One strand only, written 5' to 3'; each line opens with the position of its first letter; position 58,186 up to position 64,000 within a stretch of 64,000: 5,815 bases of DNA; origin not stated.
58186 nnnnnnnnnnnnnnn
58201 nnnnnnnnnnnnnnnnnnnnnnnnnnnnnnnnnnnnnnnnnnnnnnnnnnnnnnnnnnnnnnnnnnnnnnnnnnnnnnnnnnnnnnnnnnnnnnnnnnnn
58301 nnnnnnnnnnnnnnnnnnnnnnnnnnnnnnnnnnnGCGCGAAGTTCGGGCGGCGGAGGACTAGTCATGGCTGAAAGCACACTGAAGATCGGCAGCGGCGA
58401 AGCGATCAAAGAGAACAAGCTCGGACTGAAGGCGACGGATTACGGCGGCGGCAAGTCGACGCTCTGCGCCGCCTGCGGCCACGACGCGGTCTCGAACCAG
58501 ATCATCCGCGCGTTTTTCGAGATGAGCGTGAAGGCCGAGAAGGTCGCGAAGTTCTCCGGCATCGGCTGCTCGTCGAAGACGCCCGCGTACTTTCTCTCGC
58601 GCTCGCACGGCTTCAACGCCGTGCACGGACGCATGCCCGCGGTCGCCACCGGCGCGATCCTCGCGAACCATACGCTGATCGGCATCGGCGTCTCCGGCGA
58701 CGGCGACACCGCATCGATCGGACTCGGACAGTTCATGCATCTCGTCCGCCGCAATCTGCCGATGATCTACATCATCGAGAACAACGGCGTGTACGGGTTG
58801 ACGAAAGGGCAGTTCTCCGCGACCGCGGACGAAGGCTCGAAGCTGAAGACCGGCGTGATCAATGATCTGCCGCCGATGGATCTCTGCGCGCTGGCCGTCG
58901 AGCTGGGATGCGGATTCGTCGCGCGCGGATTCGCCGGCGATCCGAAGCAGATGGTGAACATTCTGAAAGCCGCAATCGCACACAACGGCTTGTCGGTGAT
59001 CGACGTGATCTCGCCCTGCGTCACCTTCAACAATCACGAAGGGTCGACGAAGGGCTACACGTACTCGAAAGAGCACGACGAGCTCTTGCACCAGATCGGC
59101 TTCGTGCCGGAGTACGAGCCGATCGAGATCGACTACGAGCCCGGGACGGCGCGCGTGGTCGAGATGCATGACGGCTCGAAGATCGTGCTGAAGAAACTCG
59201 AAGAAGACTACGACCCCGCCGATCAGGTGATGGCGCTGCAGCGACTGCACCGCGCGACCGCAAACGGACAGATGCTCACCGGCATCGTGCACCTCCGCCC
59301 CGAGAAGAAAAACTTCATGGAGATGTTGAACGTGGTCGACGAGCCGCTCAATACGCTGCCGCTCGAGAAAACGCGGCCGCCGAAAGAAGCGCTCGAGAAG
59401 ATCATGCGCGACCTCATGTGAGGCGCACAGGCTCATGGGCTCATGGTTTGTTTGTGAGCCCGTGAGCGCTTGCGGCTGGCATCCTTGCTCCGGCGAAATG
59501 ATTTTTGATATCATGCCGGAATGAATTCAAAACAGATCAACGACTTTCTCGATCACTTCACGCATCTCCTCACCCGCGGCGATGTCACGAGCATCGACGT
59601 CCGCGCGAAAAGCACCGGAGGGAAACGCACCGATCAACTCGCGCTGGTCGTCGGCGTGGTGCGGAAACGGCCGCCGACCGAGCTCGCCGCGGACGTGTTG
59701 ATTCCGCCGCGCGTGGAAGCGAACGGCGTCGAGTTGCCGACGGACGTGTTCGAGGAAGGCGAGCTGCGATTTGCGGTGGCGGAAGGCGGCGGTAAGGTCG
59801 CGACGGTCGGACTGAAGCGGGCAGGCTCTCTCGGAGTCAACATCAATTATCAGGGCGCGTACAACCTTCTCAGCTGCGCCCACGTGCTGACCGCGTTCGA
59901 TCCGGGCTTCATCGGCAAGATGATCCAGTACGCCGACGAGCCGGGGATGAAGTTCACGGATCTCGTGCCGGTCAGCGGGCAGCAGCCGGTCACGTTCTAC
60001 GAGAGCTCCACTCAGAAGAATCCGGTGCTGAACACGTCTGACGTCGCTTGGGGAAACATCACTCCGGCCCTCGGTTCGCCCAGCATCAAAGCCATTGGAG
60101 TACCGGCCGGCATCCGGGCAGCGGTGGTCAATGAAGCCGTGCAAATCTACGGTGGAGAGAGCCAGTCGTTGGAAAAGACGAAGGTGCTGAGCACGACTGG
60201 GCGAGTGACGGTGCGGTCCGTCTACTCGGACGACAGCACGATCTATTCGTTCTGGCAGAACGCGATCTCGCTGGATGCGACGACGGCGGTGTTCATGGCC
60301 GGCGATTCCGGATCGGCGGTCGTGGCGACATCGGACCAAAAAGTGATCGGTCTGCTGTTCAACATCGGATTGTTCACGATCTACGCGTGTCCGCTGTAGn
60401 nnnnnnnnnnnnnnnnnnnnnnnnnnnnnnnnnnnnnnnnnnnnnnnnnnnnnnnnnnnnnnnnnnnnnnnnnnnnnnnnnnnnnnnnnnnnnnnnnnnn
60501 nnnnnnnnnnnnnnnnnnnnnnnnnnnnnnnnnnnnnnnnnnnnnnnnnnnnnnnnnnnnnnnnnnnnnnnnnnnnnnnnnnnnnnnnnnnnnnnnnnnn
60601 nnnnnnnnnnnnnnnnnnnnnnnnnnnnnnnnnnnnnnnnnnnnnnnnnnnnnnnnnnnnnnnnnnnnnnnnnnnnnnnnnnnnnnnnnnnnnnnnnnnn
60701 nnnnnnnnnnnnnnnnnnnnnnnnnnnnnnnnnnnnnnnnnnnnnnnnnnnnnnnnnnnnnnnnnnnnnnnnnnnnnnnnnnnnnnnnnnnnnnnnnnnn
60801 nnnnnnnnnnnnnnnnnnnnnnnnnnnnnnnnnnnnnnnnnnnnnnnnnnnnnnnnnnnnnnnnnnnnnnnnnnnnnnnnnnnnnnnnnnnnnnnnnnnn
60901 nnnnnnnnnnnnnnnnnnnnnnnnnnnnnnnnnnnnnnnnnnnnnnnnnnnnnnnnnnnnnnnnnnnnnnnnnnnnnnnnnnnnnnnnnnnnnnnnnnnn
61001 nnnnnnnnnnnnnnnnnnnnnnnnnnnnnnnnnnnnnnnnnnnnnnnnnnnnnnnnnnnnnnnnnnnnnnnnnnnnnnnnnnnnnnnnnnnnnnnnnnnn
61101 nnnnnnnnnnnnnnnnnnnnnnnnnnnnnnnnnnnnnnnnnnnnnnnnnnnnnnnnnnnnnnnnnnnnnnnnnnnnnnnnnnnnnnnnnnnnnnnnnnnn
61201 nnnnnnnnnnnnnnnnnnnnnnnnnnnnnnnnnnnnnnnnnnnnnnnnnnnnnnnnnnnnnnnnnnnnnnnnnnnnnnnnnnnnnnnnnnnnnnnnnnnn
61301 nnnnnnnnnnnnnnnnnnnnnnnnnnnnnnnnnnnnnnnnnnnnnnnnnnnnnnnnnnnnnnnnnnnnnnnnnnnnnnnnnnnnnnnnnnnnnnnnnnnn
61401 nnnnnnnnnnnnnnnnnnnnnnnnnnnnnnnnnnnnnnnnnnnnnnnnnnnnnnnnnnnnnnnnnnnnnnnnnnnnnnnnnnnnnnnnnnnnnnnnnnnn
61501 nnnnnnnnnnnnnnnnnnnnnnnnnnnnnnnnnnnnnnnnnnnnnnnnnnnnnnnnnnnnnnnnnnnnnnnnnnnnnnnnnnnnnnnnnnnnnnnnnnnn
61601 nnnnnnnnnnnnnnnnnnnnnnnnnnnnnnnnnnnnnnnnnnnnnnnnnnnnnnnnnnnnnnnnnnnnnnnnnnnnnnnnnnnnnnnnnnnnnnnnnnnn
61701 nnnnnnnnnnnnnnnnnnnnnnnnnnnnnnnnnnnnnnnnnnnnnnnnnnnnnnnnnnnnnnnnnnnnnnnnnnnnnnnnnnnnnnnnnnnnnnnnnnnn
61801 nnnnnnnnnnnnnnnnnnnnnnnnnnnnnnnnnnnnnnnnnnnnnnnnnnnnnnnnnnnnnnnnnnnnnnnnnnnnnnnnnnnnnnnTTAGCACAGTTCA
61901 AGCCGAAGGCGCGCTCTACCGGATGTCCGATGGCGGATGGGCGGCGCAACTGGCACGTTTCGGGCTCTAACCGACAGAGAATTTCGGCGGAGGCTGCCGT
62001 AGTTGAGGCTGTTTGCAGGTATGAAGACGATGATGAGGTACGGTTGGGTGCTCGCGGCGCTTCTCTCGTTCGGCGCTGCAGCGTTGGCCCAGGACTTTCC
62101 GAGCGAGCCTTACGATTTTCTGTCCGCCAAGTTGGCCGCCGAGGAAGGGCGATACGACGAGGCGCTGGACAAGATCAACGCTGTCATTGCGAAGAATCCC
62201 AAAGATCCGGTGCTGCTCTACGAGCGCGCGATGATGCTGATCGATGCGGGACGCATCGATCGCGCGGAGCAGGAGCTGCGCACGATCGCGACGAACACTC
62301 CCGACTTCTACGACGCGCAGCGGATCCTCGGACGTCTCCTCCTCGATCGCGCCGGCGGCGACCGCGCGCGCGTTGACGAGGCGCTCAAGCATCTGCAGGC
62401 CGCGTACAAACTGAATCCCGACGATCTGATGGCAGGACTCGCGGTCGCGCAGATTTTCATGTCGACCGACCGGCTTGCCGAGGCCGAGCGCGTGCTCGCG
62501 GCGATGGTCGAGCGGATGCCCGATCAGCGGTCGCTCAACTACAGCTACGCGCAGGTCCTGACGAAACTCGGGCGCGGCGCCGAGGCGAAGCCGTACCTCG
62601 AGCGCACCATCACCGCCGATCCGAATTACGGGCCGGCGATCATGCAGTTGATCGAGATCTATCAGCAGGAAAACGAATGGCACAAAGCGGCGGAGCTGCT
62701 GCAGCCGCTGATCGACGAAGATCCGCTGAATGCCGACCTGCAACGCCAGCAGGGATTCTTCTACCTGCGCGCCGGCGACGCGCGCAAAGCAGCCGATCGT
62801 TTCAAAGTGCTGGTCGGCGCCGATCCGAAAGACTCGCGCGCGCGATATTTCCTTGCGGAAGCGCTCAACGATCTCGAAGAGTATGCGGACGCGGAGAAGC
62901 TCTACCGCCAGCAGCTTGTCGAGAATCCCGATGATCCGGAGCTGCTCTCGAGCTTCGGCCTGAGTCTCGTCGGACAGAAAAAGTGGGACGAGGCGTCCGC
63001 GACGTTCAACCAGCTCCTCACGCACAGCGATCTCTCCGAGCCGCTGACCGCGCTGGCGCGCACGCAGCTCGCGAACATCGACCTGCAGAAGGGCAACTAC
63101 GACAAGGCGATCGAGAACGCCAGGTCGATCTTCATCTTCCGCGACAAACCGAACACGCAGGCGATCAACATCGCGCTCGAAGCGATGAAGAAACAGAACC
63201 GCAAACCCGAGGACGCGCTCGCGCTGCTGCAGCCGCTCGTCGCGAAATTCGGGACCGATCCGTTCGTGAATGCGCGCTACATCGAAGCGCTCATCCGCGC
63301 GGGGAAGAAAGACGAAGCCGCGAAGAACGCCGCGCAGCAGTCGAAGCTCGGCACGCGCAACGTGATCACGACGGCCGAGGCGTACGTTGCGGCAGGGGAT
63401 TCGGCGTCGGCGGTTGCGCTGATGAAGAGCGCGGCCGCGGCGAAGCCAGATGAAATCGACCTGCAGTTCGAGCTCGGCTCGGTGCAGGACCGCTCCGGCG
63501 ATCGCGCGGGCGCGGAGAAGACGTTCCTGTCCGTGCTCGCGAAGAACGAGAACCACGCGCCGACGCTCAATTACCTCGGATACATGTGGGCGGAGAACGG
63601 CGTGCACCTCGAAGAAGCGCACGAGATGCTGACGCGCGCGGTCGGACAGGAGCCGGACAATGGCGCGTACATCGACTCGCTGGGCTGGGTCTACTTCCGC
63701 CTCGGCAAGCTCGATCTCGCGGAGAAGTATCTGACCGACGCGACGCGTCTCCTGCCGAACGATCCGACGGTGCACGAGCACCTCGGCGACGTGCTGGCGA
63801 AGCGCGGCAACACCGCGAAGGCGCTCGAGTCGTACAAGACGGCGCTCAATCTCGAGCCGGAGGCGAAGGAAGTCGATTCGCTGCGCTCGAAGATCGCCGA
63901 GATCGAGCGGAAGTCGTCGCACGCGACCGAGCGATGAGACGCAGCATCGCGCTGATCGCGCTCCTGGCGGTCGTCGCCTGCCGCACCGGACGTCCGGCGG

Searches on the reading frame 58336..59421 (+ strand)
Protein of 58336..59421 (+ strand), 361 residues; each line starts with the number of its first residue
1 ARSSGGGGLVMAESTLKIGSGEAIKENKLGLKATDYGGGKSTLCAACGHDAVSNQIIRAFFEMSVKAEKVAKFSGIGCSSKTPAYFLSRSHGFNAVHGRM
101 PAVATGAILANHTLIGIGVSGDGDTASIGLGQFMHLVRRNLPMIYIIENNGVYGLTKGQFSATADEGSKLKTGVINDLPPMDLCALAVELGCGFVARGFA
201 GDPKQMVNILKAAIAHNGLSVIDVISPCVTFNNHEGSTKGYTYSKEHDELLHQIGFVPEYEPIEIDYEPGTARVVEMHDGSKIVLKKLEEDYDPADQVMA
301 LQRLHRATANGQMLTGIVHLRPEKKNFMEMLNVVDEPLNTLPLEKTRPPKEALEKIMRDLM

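Call 94: search_protein_families(library=pfam, proteins=[window:58336-59421:+], max_evalue=0.00001)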
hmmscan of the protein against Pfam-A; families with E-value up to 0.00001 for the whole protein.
window:58336-59421:+ (361 aa): 1 family
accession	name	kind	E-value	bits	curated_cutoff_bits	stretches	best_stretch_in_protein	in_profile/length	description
PF02775.26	TPP_enzyme_C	-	7.4e-25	88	21.9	1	76-224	2-151/151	Thiamine pyrophosphate enzyme, C-terminal TPP binding domain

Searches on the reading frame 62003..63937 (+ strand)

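Call 94: search_protein_families(library=pfam, proteins=[window:62003-63937:+], max_evalue=0.00001)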
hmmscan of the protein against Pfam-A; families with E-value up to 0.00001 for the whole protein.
window:62003-63937:+ (644 aa): 25 families
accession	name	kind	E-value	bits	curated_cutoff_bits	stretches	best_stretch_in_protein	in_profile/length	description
PF14559.12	TPR_19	-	2.1e-54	182.1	25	4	46-106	2-62/68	Tetratricopeptide repeat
PF13432.12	TPR_16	-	2.2e-43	146.7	32.7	3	560-615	3-58/65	Tetratricopeptide repeat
PF13428.12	TPR_14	-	1.1e-41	137.3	23.5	0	279-315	2-38/44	Tetratricopeptide repeat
PF07719.23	TPR_2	-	7e-33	110.5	27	0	590-620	3-33/34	Tetratricopeptide repeat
PF00515.34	TPR_1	-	1e-21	76.2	27.8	0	593-620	6-33/34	Tetratricopeptide repeat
PF13371.12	TPR_9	-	5.2e-21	74.9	35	0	44-109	4-69/73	Tetratricopeptide repeat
PF13424.12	TPR_12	-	5.5e-21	75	30.1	0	535-584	25-75/77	Tetratricopeptide repeat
PF13181.12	TPR_8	-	1.5e-20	72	25.7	0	560-585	7-32/34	Tetratricopeptide repeat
PF23914.1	TPR_CcmH_CycH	-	6.9e-19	68.7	42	0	112-200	54-145/158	Cytochrome c-type biogenesis protein H TPR domain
PF13431.12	TPR_17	-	2.3e-18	65.3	24.4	0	60-90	4-34/34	Tetratricopeptide repeat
PF13176.12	TPR_7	-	5e-18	64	27.9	0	282-313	3-36/36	Tetratricopeptide repeat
PF12895.13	ANAPC3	-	4.2e-17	62.7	27.2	0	253-301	32-79/82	Anaphase-promoting complex, cyclosome, subunit 3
PF20308.4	TPR-S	-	7.2e-17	62.3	27.6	0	51-141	2-92/102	Tetratricopeptide Repeats-Sensor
PF13414.12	TPR_11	-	1.3e-16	60.5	26.8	0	595-620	1-26/42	TPR repeat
PF13429.12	TPR_15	-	2.2e-14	54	26.2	0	120-206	158-244/280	Tetratricopeptide repeat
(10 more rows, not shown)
